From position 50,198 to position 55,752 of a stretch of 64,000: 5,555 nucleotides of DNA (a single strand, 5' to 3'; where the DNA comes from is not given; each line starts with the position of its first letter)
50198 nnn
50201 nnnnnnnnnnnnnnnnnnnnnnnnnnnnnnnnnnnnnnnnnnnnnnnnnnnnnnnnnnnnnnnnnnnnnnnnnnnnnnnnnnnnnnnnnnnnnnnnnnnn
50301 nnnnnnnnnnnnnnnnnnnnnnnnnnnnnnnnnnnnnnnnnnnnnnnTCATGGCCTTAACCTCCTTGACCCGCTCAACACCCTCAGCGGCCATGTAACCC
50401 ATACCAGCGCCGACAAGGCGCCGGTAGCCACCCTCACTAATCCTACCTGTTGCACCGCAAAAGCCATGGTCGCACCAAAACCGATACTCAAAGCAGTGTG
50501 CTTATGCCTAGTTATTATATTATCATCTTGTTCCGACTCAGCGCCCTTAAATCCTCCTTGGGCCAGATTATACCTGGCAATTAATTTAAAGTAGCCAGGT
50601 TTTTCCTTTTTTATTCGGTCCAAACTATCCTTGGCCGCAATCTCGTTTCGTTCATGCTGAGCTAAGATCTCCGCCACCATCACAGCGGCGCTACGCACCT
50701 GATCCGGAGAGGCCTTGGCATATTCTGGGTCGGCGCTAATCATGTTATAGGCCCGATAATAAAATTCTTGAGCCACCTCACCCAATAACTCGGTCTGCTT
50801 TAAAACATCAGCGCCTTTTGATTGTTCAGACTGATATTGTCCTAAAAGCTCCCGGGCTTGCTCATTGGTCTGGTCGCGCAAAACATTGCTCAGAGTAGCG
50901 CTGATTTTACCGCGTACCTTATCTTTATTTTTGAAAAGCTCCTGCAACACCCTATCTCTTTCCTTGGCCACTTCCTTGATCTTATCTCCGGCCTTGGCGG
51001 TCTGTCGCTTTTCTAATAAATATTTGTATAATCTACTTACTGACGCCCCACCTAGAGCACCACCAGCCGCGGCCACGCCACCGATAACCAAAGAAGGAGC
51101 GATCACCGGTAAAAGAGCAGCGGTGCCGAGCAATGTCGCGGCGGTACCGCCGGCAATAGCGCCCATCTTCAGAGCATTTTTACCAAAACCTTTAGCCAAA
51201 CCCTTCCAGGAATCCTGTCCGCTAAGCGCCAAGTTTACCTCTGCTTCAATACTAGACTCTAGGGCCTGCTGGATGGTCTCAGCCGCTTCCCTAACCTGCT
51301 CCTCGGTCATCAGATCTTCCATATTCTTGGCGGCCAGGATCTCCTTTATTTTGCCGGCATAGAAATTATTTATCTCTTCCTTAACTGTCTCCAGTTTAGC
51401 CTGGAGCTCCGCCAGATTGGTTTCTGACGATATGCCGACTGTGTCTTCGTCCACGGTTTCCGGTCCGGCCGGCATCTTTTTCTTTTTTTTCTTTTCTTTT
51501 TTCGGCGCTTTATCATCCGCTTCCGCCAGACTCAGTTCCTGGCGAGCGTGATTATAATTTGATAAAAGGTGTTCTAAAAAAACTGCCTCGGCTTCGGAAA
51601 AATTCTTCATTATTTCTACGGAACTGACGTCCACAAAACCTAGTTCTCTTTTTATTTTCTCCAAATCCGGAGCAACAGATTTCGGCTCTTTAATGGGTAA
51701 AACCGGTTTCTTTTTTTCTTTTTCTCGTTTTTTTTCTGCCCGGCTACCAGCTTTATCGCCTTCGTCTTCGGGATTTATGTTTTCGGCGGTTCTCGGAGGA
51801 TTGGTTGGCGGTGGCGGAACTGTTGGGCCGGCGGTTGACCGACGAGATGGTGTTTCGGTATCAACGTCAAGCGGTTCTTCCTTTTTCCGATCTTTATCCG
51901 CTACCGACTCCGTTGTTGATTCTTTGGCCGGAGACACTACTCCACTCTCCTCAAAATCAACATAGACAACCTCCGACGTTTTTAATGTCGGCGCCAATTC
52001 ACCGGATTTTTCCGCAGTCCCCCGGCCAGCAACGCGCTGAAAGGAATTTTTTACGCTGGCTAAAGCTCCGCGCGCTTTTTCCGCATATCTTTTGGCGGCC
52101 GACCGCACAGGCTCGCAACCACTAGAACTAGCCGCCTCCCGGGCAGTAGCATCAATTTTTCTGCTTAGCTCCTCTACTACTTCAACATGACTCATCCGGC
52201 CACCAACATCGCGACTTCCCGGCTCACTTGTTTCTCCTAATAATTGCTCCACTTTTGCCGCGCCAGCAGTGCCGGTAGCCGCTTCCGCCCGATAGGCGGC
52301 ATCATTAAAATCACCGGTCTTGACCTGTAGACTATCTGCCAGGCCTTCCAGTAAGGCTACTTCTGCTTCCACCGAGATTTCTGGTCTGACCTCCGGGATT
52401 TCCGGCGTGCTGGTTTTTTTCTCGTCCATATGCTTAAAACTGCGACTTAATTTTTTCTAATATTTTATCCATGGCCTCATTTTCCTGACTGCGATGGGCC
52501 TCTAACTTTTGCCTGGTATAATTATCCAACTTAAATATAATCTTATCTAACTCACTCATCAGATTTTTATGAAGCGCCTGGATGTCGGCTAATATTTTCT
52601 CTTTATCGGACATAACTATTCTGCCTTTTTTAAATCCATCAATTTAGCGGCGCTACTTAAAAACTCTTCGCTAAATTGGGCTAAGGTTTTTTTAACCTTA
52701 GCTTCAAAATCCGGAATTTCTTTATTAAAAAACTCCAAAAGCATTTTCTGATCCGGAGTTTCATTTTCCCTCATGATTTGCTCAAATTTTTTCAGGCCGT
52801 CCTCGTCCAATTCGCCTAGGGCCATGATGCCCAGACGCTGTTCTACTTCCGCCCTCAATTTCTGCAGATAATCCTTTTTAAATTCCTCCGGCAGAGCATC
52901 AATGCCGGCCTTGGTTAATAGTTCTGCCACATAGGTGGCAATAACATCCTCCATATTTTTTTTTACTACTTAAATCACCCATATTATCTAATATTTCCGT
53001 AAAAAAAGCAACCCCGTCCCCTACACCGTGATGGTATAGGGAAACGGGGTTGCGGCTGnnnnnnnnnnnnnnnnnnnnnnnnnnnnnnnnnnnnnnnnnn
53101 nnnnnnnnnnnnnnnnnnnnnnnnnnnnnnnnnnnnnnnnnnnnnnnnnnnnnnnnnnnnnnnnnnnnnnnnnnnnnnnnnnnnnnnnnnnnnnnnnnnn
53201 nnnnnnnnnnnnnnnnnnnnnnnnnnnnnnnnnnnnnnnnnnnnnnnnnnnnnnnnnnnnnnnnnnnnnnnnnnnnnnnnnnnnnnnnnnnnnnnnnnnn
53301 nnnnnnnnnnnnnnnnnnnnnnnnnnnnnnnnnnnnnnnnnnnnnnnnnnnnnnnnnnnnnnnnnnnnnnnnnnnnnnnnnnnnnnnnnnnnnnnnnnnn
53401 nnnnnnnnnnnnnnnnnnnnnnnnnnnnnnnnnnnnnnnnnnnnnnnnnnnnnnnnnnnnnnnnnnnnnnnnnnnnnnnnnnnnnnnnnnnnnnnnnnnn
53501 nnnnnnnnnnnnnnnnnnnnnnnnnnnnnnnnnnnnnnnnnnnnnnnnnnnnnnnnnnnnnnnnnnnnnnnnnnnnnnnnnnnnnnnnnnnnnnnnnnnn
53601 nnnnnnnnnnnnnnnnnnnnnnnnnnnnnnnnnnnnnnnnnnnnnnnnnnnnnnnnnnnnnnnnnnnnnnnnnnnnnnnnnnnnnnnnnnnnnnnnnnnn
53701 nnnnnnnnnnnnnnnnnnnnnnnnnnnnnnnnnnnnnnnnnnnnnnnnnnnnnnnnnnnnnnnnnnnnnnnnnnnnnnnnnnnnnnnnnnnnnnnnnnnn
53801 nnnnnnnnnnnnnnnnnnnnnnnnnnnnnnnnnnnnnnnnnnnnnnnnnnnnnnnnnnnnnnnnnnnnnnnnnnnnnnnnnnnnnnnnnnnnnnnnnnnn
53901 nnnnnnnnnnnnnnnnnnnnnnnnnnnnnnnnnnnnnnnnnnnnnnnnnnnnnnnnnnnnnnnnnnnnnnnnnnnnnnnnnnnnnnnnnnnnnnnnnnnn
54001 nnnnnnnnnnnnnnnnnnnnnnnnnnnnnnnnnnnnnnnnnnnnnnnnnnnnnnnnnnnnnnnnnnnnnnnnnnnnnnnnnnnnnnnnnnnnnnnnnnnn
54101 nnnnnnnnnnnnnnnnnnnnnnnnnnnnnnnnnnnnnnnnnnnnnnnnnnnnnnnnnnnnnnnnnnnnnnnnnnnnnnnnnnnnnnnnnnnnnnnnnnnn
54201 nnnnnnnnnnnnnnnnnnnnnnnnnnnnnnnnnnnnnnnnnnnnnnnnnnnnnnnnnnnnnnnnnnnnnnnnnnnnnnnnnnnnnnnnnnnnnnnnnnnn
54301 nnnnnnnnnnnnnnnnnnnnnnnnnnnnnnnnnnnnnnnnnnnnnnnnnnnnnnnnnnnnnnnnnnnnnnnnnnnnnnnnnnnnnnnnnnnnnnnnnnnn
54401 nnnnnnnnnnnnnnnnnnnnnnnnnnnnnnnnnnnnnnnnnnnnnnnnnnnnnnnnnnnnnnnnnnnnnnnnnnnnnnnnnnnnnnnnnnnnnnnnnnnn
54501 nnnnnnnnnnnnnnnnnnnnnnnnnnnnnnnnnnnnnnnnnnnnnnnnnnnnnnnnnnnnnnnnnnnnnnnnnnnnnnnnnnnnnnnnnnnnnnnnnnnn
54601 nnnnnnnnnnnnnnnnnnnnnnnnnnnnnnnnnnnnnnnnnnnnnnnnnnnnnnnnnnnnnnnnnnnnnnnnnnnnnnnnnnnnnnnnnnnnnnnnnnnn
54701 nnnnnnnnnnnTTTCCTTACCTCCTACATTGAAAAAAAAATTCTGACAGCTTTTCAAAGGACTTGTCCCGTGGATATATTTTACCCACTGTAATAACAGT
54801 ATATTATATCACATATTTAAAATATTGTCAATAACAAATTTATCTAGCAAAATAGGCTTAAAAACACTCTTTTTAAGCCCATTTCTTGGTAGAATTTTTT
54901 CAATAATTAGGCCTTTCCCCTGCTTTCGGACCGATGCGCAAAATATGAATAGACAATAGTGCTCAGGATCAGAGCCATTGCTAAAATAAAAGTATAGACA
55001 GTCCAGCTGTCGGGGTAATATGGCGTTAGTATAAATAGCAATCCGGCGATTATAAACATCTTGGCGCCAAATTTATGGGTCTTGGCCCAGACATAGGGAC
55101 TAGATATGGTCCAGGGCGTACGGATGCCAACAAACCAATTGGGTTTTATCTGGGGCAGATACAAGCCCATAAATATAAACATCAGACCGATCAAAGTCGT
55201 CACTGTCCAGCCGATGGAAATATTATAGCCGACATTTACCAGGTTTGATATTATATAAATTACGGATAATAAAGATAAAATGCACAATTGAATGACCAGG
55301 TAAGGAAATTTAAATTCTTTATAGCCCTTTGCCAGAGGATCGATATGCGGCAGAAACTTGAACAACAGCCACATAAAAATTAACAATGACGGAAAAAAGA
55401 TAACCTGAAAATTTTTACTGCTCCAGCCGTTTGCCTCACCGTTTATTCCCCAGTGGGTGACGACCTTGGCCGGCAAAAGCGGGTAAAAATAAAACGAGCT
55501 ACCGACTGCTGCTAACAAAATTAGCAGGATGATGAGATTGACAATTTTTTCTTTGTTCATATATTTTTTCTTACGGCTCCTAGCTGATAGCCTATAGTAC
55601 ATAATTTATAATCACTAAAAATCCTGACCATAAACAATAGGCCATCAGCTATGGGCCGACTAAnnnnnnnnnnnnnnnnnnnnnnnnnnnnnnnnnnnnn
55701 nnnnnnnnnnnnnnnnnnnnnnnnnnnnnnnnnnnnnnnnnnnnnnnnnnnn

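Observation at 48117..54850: SPFH-led five-gene operon encoding two giant glycine-zipper membrane proteins: candidate undescribed membrane system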

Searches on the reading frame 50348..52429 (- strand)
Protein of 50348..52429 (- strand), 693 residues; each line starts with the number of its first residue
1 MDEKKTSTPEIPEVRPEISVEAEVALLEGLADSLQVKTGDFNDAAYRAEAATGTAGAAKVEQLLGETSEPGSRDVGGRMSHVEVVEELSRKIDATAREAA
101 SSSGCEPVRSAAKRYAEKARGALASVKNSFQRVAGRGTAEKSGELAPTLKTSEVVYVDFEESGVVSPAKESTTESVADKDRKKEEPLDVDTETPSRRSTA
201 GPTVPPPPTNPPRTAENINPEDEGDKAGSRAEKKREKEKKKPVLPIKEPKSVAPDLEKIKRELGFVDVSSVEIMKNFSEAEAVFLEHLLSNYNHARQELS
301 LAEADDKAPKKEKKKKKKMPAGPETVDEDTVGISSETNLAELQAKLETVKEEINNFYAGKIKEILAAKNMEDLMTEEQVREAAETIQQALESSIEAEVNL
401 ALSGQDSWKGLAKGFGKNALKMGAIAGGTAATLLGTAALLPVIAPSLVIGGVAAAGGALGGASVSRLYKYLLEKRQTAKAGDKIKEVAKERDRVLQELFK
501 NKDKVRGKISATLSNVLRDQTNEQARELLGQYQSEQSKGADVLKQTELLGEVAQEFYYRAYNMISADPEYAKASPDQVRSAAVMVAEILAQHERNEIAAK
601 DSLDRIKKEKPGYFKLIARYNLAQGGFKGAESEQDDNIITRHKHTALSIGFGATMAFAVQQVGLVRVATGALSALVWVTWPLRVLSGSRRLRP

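Call 3: search_protein_families(library=pfam, proteins=[window:50348-52429:-], max_evalue=1)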
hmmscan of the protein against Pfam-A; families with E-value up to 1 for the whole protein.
window:50348-52429:- (693 aa): 5 families
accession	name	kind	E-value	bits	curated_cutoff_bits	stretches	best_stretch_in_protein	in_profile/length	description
PF04961.17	FTCD_C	-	0.0016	18.7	24.5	1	450-500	19-69/182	Formiminotransferase-cyclodeaminase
PF05696.16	DUF826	-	0.0037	17.8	25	1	360-402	3-46/75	Protein of unknown function (DUF826)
PF08738.15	Gon7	-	0.038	14.5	25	1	323-378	56-100/107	Gon7 family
PF09718.15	Tape_meas_lam_C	-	0.064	13.8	23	0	381-422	24-65/76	Lambda phage tail tape-measure protein (Tape_meas_lam_C)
PF11365.13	SOGA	-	0.73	11.3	31.1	0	296-363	20-86/94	Protein SOGA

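Call 5: search_protein_families(library=ncbifam, proteins=[window:50348-52429:-], max_evalue=1)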
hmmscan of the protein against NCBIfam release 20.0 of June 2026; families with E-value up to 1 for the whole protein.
window:50348-52429:- (693 aa): 1 family
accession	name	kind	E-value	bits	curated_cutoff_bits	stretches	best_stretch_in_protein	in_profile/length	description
TIGR02336.1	TIGR02336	equivalog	0.042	11.9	560.3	1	519-601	12-93/719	1,3-beta-galactosyl-N-acetylhexosamine phosphorylase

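Call 6: search_protein_families(library=phrogs, proteins=[window:50348-52429:-], max_evalue=0.1)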
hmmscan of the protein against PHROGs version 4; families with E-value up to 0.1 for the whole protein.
window:50348-52429:- (693 aa): 0 families

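Call 7: search_protein_families(library=padloc, proteins=[window:50348-52429:-], max_evalue=0.1)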
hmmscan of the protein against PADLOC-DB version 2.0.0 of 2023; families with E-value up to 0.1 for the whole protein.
window:50348-52429:- (693 aa): 0 families

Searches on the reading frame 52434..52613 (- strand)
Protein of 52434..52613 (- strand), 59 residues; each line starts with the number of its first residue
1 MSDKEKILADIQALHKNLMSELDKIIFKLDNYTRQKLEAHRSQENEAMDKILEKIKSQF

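Call 3: search_protein_families(library=pfam, proteins=[window:52434-52613:-], max_evalue=1)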
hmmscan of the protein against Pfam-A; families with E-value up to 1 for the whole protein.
window:52434-52613:- (59 aa): 4 families
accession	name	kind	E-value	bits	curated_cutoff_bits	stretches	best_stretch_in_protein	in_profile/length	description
PF05934.16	MCLC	-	0.0095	15.2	25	1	17-55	64-102/549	Mid-1-related chloride channel (MCLC)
PF24434.1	DUF7557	-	0.012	15.5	25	1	28-53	5-29/45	Family of unknown function (DUF7557)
PF07946.19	CCDC47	-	0.065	12.8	27.7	1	7-56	233-284/326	PAT complex subunit CCDC47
PF20216.3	DUF6576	-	0.39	11.3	27.3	1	36-57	6-27/47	Family of unknown function (DUF6576)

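Call 5: search_protein_families(library=ncbifam, proteins=[window:52434-52613:-], max_evalue=1)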
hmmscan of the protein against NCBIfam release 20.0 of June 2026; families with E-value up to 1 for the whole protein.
window:52434-52613:- (59 aa): 1 family
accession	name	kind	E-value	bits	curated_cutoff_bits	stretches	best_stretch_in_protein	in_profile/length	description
NF010671.0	PRK14068.1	equivalog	0.026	14.6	95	1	16-33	9-26/76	exodeoxyribonuclease VII small subunit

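Call 6: search_protein_families(library=phrogs, proteins=[window:52434-52613:-], max_evalue=0.1)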
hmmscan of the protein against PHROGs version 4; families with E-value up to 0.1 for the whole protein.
window:52434-52613:- (59 aa): 1 family
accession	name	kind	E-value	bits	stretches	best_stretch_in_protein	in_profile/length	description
phrog_5666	-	unknown function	0.036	15.1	1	18-45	47-74/75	-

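Call 7: search_protein_families(library=padloc, proteins=[window:52434-52613:-], max_evalue=0.1)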
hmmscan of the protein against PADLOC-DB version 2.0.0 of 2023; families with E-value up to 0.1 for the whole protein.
window:52434-52613:- (59 aa): 0 families

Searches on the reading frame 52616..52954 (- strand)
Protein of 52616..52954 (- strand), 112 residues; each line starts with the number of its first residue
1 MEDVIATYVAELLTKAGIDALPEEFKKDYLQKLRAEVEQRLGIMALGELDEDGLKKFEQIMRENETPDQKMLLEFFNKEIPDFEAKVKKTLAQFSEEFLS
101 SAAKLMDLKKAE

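Call 3: search_protein_families(library=pfam, proteins=[window:52616-52954:-], max_evalue=1)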
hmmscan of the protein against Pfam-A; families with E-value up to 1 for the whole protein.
window:52616-52954:- (112 aa): 3 families
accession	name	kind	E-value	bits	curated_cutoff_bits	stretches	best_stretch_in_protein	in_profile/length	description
PF18908.5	DUF5663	-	8.4e-11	42.7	23.7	1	12-98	1-84/84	Protein of unknown function (DUF5663)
PF02696.19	SelO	-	0.032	13.4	22.8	1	8-96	305-394/466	Protein adenylyltransferase SelO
PF06626.17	DUF1152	-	0.21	11.3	27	1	17-86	167-233/295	Protein of unknown function (DUF1152)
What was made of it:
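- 52616..52954 (-): g2: a 112-aa soluble helical protein of family DUF5663. It is the constant partner of the giant. Pfam PF18908, E=8.4e-11, 42.7 bits against a cut-off of 23.7 (call 3).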

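Call 5: search_protein_families(library=ncbifam, proteins=[window:52616-52954:-], max_evalue=1)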
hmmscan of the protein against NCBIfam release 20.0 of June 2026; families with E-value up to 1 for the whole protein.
window:52616-52954:- (112 aa): 1 family
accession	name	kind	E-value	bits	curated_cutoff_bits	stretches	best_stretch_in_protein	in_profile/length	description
NF000658.1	PRK00029.1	subfamily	0.00066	18.8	431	1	7-99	303-396/462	YdiU family protein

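Call 6: search_protein_families(library=phrogs, proteins=[window:52616-52954:-], max_evalue=0.1)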
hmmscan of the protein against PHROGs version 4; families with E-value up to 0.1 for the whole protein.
window:52616-52954:- (112 aa): 3 families
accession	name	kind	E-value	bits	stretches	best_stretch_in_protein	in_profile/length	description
phrog_6955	-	unknown function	0.00098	20.3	1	57-101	14-61/142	-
phrog_38422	-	unknown function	0.04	14.9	1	44-80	41-77/146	-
phrog_29179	-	unknown function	0.069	14.1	1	37-91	69-124/127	-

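Call 7: search_protein_families(library=padloc, proteins=[window:52616-52954:-], max_evalue=0.1)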
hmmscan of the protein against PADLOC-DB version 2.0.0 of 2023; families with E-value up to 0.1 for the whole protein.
window:52616-52954:- (112 aa): 0 families

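Call 70: find_related_loci(query=A5, collection=metagenome_contigs, flank=10000)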
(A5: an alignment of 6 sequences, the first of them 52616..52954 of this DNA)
Query A5 (112 aa) in metagenome_contigs; peptide patterns used: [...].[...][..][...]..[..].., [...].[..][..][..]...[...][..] (x = any residue, [..] = any of these).
600 stretches matched a pattern (row limit reached: there are more); 12 encode a relative of the query (tblastn E <= 1e-3); 12 distinct loci.
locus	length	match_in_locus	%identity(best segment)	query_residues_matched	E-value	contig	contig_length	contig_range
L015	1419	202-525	67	1-109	6e-43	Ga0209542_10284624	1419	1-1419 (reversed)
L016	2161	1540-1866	50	1-109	2e-34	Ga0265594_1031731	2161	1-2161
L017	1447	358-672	51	1-105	2e-34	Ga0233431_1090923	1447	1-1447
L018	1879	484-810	50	1-109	9e-34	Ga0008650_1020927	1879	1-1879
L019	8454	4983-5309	52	1-109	2e-33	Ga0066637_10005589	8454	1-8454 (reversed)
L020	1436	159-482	52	2-109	3e-33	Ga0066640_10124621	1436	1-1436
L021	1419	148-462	50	1-105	9e-33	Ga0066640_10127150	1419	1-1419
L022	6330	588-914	49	1-109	7e-32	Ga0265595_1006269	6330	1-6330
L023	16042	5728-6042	50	1-105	4e-31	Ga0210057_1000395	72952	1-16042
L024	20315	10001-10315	47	1-105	6e-30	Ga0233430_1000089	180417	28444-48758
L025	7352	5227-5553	48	1-109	1e-29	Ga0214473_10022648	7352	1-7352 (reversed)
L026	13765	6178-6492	47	1-105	3e-29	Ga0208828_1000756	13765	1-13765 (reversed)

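Call 76: search_protein_families(library=pfam, proteins=[L026:3464-6112:+, L019:1398-4166:+, L023:425-2041:-, L023:2151-5711:+, L026:6631-10695:+, L026:10738-11631:+, L026:2127-3359:-, L019:3-956:+, L023:6112-6459:-, L023:6719-7207:-], max_evalue=0.001)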
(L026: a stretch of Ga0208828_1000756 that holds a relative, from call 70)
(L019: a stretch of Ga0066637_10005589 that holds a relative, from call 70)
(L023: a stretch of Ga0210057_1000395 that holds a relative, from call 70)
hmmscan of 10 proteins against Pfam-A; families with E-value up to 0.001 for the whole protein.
L026:3464-6112:+ (882 aa): 5 families
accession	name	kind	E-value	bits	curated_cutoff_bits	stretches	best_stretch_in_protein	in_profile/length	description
PF13603.12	tRNA-synt_1_2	-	1.1e-60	204.7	25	1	234-429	2-185/185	Leucyl-tRNA synthetase, editing domain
PF00133.28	tRNA-synt_1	-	5.2e-49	167.6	22.7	3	26-236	2-225/414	tRNA synthetases class I (I, L, M and V)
PF09334.17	tRNA-synt_1g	-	6.2e-28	98.1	20.1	2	51-200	5-150/391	tRNA synthetases class I (M)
PF08264.19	Anticodon_1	-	4.4e-21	75.7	25.1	1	733-838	9-137/148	Anticodon-binding domain of tRNA ligase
PF01406.26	tRNA-synt_1e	-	7.7e-07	29.2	27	0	635-687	243-294/301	tRNA synthetases class I (C) catalytic domain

L019:1398-4166:+ (922 aa): 4 families
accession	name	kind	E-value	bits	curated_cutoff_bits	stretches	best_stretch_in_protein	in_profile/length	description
PF07517.20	SecA_DEAD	-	1.3e-123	412.3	24.6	1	4-425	1-290/290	SecA DEAD-like domain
PF21090.3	P-loop_SecA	-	1.3e-71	240.9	27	2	440-552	1-103/205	SecA P-loop domain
PF07516.18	SecA_SW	-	2.1e-58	198.1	26.7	1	630-860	1-199/200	SecA Wing and Scaffold domain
PF01043.26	SecA_PP_bind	-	9.8e-38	129.6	23.5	1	274-381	2-110/110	SecA preprotein cross-linking domain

L023:425-2041:- (538 aa): 0 families

L023:2151-5711:+ (1186 aa): 0 families

L026:6631-10695:+ (1354 aa): 0 families

L026:10738-11631:+ (297 aa): 4 families
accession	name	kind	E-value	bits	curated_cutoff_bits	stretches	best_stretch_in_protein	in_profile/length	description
PF00398.26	RrnaAD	-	2.6e-48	164.9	24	1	19-271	5-258/263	Ribosomal RNA adenine dimethylase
PF13847.12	Methyltransf_31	-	1.2e-05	25.5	27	1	45-103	4-67/145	Methyltransferase domain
PF13649.12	Methyltransf_25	-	1.8e-05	25.7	27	1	48-104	1-60/97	Methyltransferase domain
PF08241.18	Methyltransf_11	-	0.00023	22.2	21.2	1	49-103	1-55/95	Methyltransferase domain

L026:2127-3359:- (410 aa): 3 families
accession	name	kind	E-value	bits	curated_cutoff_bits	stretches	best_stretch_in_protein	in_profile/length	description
PF01476.26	LysM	-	1.3e-24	86.2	20.9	2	215-258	1-43/43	LysM domain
PF05257.22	CHAP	-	2.1e-14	54.2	26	1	299-379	9-81/81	CHAP domain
PF23473.1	LysM3_LYK4_5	-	7.2e-14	52.1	29.3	2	213-258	3-47/48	LYK4/5 LysM3 domain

L019:3-956:+ (317 aa): 2 families
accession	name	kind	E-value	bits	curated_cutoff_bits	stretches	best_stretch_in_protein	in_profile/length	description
PF01676.23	Metalloenzyme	-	1.3e-58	198.9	24.3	1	103-307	62-252/252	Metalloenzyme superfamily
PF06415.18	iPGM_N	-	3.1e-25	89.4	27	1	1-95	124-217/217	BPG-independent PGAM N-terminus (iPGM_N)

L023:6112-6459:- (115 aa): 1 family
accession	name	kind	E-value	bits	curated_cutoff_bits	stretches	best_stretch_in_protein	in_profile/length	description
PF00453.23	Ribosomal_L20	-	1.8e-36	125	30.8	1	3-109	1-107/107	Ribosomal protein L20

L023:6719-7207:- (162 aa): 2 families
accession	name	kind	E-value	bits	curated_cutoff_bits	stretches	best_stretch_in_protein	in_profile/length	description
PF05198.21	IF3_N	-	6.4e-29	100.4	26.9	1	1-69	1-69/70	Translation initiation factor IF-3, N-terminal domain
PF00707.27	IF3_C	-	3.3e-23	81.9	34.8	1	75-159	1-84/86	Translation initiation factor IF-3, C-terminal domain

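Call 86: find_related_loci(query=A5, collection=viral_contigs, flank=5000)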
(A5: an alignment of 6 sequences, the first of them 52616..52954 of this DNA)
Query A5 (112 aa) in viral_contigs; peptide patterns used: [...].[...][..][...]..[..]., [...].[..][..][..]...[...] (x = any residue, [..] = any of these).
447 stretches matched a pattern, but none encodes a relative of the query by tblastn (E <= 1e-3).

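Call 111: search_solved_structures(query=A5, max_evalue=1)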
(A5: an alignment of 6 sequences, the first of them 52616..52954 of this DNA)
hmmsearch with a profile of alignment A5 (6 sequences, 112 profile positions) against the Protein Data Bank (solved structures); distinct sequences matched with E-value up to 1: 8.
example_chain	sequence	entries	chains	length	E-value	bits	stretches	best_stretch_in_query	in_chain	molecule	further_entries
9mm5_A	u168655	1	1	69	0.22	15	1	65-110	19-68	De novo designed minibinder - dC2_049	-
8kc0_A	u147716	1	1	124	0.28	14.6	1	6-56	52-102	De novo design protein -NB8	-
5im4_A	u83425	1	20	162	0.5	13.8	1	18-42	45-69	6,7-dimethyl-8-ribityllumazine synthase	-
6vfj_A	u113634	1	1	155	0.59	13.5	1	18-42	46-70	I53_dn5A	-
2jfb_A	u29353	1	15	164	0.61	13.5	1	18-42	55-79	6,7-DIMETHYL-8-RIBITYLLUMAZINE SYNTHASE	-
8gok_A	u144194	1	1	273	0.65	13.4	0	62-94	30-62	Legionella OTU-deubiquitinase A OTU1 domain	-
7uyh_A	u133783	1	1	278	0.69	13.3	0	62-94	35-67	LotA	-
7uyg_A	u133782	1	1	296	0.93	12.9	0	62-94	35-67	LotA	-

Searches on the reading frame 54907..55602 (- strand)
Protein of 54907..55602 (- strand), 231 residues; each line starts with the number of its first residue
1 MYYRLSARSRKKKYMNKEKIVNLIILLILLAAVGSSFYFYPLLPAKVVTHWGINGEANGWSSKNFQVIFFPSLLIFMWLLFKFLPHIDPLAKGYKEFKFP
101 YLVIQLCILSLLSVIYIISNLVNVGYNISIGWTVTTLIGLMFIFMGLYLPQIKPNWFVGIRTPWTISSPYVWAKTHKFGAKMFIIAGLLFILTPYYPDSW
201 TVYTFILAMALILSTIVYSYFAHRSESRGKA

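Call 3: search_protein_families(library=pfam, proteins=[window:54907-55602:-], max_evalue=1)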
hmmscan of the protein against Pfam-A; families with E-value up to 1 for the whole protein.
window:54907-55602:- (231 aa): 4 families
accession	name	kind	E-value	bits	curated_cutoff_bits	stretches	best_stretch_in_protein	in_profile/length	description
PF13630.11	SdpI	-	5.8e-19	68.4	28.2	1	152-219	2-71/71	SdpI/YfhL protein family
PF07853.16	DUF1648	-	5.4e-15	55.2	28.7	1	27-74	1-48/49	Domain of unknown function (DUF1648)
PF14754.11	IFR3_antag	-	0.076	12.7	25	1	116-205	62-148/249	Papain-like auto-proteinase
PF05767.17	Pox_A14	-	0.14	12.8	27.7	1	201-225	48-72/93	Poxvirus virion envelope protein A14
